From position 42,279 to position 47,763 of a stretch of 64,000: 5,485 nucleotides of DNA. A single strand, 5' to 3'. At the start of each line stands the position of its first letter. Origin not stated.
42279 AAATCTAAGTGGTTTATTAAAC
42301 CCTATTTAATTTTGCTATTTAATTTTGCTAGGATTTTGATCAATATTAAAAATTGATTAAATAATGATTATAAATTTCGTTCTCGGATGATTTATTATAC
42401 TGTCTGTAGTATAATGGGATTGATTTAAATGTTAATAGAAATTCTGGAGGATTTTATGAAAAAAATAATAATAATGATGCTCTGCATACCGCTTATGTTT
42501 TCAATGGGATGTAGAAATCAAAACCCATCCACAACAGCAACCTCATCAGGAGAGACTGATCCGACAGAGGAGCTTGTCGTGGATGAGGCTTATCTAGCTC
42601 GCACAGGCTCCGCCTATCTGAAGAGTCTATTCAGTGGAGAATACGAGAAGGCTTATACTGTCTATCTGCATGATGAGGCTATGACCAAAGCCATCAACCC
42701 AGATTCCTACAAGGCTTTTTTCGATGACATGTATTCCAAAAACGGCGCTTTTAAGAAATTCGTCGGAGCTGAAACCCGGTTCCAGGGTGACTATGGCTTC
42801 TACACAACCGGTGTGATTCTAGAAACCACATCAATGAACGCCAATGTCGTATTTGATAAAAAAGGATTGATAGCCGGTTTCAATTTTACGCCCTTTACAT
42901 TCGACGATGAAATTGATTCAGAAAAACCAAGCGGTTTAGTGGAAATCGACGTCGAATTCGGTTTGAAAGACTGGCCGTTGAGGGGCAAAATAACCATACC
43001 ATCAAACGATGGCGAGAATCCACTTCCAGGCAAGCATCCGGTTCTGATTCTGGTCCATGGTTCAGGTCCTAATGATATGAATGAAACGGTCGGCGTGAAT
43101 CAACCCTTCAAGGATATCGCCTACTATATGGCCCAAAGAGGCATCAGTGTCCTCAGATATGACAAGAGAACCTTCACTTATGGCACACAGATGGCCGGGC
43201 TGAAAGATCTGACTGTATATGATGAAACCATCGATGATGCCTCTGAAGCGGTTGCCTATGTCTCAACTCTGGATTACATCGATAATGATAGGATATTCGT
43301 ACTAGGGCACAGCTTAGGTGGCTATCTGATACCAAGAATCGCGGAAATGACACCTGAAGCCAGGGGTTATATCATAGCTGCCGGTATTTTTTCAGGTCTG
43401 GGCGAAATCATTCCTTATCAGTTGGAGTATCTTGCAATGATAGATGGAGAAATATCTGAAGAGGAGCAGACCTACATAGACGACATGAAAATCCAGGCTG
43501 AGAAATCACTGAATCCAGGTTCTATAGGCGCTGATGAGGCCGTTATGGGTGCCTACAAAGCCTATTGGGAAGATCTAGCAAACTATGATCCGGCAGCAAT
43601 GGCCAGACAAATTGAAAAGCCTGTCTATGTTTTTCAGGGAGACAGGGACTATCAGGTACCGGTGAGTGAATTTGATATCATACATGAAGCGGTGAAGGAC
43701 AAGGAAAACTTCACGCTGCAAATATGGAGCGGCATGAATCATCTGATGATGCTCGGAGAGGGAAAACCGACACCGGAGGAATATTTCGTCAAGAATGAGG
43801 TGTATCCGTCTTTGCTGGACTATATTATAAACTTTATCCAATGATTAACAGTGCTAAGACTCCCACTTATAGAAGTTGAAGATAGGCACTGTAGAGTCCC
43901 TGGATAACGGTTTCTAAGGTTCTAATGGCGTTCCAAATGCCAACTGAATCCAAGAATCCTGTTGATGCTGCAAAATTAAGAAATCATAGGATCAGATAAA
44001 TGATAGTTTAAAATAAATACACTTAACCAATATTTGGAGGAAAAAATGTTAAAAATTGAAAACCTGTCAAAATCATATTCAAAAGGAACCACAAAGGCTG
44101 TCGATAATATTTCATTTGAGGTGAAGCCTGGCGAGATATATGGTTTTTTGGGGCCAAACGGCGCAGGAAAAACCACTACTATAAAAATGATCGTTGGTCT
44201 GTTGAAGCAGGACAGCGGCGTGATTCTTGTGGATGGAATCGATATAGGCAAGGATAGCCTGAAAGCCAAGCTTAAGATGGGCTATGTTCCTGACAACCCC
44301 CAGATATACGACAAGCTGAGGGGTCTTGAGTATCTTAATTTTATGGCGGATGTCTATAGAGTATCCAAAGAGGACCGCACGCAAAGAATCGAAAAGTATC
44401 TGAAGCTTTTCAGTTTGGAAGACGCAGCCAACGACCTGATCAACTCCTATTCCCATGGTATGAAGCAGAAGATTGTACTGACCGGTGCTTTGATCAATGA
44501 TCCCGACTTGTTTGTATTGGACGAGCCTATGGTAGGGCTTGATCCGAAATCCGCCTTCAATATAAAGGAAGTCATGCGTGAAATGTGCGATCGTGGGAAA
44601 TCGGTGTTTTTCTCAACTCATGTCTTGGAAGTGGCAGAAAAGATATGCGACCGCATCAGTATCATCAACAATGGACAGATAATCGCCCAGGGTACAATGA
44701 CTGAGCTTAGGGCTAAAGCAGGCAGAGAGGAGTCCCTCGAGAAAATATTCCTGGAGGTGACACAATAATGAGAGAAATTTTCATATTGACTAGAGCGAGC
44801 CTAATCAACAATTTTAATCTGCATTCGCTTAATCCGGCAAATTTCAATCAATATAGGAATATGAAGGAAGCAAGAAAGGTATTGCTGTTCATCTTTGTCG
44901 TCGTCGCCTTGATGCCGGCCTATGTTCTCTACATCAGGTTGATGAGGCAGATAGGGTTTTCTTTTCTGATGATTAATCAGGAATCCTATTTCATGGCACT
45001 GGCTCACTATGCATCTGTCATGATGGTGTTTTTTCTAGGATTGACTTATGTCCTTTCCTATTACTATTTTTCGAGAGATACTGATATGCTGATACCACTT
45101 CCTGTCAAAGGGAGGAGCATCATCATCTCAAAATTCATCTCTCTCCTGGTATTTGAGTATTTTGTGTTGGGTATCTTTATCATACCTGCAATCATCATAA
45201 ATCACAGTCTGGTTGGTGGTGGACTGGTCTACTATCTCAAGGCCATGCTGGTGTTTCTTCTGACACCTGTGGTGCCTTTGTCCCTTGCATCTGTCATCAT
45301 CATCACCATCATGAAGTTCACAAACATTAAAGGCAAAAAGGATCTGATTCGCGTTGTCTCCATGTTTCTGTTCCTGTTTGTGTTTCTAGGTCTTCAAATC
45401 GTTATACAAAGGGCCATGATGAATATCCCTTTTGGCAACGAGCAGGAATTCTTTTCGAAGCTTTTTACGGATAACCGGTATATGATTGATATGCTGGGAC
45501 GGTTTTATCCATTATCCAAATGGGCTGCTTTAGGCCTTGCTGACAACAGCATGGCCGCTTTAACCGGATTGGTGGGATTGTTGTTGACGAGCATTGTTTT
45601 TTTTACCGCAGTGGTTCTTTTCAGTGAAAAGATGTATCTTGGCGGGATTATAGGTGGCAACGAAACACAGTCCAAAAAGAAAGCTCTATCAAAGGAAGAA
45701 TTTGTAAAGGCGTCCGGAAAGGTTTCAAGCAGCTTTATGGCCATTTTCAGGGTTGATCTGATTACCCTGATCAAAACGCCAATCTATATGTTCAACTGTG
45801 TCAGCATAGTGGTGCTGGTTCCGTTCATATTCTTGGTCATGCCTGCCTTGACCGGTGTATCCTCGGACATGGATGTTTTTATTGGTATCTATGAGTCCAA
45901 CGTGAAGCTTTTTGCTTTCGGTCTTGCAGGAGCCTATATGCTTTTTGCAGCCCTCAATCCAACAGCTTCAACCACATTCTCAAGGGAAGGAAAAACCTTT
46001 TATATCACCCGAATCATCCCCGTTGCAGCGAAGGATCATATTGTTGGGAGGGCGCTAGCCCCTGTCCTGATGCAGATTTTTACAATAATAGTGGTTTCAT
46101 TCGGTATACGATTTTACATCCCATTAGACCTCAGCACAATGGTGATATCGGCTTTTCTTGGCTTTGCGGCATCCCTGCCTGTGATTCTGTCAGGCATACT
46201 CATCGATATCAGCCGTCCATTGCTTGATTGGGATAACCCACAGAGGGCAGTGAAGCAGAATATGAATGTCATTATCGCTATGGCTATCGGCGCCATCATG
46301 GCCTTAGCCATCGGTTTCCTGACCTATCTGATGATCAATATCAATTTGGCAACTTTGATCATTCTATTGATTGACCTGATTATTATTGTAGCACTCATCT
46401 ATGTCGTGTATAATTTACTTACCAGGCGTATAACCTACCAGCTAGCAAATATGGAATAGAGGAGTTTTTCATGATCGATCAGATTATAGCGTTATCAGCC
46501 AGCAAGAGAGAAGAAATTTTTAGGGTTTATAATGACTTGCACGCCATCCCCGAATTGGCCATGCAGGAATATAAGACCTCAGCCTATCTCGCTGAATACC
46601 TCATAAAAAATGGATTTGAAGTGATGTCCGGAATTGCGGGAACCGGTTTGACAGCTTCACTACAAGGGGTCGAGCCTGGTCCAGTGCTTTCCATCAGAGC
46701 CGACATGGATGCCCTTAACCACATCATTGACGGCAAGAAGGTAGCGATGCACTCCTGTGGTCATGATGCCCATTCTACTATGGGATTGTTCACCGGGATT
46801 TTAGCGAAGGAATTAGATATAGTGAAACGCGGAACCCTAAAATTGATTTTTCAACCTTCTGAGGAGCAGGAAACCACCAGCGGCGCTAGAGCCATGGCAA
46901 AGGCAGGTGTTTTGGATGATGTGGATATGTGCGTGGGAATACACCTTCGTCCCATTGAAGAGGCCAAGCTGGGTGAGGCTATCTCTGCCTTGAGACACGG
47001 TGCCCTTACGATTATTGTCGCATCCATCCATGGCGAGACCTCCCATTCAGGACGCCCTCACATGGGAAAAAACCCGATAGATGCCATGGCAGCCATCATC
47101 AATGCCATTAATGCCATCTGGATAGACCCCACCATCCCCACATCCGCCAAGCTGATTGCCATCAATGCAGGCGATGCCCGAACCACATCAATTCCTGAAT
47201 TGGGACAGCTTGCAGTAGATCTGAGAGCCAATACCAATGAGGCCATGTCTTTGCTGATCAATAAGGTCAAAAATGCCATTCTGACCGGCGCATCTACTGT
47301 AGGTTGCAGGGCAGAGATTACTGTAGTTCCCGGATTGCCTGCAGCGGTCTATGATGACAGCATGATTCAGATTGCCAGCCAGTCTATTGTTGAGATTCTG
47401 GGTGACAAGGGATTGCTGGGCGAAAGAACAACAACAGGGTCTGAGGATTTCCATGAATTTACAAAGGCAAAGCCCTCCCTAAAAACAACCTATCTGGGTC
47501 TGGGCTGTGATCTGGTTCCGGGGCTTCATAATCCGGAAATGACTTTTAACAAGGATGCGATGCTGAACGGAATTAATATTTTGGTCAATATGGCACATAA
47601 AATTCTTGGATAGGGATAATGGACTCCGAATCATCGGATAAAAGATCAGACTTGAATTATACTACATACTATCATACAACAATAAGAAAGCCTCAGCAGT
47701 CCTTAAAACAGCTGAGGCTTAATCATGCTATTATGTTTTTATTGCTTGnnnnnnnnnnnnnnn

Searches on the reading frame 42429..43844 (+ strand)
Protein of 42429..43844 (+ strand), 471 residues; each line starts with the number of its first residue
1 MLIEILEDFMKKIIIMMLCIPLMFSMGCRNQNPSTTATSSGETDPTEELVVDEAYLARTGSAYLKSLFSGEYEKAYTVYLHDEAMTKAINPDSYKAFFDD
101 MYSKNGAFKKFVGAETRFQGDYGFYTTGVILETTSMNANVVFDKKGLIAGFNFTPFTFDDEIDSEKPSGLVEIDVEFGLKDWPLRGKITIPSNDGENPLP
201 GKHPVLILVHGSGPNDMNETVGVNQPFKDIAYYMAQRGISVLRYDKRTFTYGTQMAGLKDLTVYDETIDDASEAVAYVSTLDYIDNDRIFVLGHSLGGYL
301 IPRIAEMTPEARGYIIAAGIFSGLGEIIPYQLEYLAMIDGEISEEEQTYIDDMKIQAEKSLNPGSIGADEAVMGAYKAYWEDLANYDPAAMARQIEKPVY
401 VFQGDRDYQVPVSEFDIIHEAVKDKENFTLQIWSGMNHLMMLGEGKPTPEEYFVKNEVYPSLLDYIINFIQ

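Call 43: search_protein_families(library=pfam, proteins=[window:42429-43844:+], max_evalue=0.000001)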
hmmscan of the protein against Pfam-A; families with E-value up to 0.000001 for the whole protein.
window:42429-43844:+ (471 aa): 6 families
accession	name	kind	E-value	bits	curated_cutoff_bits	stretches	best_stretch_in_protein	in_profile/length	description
PF00326.27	Peptidase_S9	-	4.7e-13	49.5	22.6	1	228-318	4-96/213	Prolyl oligopeptidase family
PF12146.15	Hydrolase_4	-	1.5e-11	44.5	27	1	218-441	14-235/239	Serine aminopeptidase, S33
PF12697.13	Abhydrolase_6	-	1.1e-08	36.4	26.3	1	206-442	1-208/217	Alpha/beta hydrolase family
PF13026.12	DUF3887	-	1.1e-08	36.1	31.8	1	64-151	5-91/91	Protein of unknown function (DUF3887)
PF00561.26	Abhydrolase_1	-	1.5e-08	35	25.8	0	204-310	1-92/245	alpha/beta hydrolase fold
PF01738.24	DLH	-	1.8e-08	34.7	21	0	383-438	130-186/217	Dienelactone hydrolase family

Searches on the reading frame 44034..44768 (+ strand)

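Call 43: search_protein_families(library=pfam, proteins=[window:44034-44768:+], max_evalue=0.000001)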
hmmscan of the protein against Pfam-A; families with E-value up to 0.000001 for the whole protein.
window:44034-44768:+ (244 aa): 2 families
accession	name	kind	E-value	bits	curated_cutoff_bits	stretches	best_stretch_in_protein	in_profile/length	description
PF00005.33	ABC_tran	-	3.9e-30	105.7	25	1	24-166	2-136/137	ABC transporter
PF13304.12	AAA_21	-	8.3e-12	46.2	27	1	110-196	208-298/304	AAA domain, putative AbiEii toxin, Type IV TA system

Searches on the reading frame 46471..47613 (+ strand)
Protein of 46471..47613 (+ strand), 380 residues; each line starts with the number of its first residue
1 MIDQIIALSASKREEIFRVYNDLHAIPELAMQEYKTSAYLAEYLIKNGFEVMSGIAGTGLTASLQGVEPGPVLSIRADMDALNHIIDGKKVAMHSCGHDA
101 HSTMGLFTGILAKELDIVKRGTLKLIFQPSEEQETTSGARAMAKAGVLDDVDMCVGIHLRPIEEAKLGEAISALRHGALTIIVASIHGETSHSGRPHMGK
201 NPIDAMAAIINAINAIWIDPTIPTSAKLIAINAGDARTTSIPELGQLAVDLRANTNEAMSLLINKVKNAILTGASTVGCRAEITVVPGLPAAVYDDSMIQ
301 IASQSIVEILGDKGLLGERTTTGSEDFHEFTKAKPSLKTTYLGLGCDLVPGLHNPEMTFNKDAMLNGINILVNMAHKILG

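Call 43: search_protein_families(library=pfam, proteins=[window:46471-47613:+], max_evalue=0.000001)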
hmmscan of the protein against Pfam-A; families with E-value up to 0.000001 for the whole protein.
window:46471-47613:+ (380 aa): 2 families
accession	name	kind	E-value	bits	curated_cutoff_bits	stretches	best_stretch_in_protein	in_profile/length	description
PF01546.33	Peptidase_M20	-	1.9e-24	87.2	24.6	1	75-376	2-205/206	Peptidase family M20/M25/M40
PF07687.19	M20_dimer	-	8.9e-11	42.1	21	1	182-270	10-99/107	Peptidase dimerisation domain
